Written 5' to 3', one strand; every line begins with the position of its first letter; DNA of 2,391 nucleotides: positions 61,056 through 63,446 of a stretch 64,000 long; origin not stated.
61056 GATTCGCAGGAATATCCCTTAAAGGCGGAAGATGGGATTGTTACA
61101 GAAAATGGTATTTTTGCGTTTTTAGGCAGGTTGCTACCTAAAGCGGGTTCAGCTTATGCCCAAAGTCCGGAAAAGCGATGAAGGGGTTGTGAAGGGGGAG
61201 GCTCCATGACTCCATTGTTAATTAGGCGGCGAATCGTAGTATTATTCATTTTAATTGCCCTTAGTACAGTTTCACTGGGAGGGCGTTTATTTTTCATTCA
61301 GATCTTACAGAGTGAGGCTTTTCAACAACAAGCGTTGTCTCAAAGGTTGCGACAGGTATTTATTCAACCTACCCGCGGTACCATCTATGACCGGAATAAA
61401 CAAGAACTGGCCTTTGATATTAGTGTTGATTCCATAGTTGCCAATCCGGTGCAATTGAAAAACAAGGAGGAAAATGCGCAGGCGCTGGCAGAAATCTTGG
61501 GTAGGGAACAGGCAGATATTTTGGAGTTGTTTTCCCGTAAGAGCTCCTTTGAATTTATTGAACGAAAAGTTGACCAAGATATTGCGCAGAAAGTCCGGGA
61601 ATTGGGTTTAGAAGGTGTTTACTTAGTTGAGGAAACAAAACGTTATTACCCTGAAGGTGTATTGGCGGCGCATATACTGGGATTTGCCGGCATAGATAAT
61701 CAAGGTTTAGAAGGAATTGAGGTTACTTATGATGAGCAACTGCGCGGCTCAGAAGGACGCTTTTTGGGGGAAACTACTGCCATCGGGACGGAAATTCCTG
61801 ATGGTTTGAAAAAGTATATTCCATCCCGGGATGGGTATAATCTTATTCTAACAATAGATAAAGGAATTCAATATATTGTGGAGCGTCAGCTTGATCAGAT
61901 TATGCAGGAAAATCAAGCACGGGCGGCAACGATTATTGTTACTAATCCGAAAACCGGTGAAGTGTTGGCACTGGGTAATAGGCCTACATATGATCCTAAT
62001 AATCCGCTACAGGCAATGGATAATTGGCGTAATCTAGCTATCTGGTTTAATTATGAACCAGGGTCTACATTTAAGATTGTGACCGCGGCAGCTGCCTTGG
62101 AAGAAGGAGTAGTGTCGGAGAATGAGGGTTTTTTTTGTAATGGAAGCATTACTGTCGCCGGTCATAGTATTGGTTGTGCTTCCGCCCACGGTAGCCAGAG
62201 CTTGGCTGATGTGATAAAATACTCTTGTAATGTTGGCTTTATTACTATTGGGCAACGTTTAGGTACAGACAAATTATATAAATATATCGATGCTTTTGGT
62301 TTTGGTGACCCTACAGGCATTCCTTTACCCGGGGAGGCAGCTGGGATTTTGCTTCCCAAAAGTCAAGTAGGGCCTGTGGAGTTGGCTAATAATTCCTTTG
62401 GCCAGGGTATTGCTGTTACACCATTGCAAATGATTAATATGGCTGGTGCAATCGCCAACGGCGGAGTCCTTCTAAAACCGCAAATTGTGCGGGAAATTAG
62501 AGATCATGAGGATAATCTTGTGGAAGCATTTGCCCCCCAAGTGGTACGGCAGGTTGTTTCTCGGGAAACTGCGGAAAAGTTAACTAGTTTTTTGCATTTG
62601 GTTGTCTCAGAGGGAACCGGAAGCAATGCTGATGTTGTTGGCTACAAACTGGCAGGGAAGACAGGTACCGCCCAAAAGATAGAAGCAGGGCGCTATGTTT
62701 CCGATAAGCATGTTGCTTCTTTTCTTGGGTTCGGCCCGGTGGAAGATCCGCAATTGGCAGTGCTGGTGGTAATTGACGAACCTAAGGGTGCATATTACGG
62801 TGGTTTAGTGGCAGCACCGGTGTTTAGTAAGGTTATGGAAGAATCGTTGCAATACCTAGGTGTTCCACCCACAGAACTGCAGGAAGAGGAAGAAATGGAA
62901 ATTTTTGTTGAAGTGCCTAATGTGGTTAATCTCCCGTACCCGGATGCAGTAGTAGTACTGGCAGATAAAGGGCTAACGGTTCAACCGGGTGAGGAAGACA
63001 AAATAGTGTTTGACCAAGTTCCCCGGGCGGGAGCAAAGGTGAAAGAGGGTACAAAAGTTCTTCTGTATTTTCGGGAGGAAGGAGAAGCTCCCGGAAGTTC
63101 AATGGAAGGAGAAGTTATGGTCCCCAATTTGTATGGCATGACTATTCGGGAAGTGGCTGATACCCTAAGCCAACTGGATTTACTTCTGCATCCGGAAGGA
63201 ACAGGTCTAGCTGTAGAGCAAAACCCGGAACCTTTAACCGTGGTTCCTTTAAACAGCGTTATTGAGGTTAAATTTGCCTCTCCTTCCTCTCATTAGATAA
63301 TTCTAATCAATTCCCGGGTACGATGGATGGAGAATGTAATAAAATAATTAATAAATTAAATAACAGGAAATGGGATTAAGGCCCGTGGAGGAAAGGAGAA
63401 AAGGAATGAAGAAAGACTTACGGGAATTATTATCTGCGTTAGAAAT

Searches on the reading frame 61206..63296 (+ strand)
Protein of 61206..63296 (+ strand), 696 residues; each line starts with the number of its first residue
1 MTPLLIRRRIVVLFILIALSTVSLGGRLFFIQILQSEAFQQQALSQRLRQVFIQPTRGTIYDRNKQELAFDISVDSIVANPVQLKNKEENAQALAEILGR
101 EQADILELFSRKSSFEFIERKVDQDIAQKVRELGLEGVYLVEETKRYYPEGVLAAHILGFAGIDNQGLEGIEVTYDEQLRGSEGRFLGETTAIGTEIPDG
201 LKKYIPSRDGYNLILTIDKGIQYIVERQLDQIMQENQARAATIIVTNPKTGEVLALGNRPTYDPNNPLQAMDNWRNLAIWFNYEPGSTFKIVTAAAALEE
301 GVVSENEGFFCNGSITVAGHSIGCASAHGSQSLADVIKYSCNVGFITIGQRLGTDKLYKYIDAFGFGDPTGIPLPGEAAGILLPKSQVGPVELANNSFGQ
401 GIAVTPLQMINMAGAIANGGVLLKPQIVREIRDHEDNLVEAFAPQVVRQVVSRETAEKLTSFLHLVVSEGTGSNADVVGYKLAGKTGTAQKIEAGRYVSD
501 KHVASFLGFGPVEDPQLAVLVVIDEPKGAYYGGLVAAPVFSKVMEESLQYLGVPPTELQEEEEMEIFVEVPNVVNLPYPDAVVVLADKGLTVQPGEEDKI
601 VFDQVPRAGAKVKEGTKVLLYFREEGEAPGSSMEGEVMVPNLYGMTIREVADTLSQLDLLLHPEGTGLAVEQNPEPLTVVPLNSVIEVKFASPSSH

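Call 74: find_encoding_contigs(protein=window:61206-63296:+, flank=10000, max_places=2)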
Protein window:61206-63296:+ (696 aa): 3 contigs read that carry it; 2 places shown.
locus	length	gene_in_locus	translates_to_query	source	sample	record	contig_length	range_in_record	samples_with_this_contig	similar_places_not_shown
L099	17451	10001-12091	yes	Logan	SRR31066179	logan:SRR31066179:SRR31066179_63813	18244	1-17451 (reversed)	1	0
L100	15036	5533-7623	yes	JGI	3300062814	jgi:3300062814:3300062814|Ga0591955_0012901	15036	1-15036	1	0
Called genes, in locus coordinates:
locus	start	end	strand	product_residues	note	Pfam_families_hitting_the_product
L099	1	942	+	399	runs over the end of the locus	PF09587:PGA_cap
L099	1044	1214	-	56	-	-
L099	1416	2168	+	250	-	PF02535:Zip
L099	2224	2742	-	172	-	PF04608:PgpA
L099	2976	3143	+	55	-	PF00037:Fer4 (weak), PF13183:Fer4_8 (faint), PF13237:Fer4_10, PF12838:Fer4_7, PF13187:Fer4_9, PF12797:Fer4_2 (weak), PF00037:Fer4, PF12837:Fer4_6 (weak), +4 more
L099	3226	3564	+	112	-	-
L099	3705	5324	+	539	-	PF26550:Tricorn_2nd (faint), PF26549:Tricorn_N (faint), PF07676:PD40 (faint)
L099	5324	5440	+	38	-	-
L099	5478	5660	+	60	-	-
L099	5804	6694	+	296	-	PF00892:EamA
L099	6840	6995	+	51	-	PF09388:SpoOE-like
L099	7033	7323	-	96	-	PF09876:DUF2103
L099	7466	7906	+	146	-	PF09021:HutP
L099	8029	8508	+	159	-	PF02381:MraZ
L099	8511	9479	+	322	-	PF01795:Methyltransf_5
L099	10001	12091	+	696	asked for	PF03717:PBP_dimer, PF00905:Transpeptidase, PF03793:PASTA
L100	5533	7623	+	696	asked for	PF03717:PBP_dimer, PF00905:Transpeptidase, PF03793:PASTA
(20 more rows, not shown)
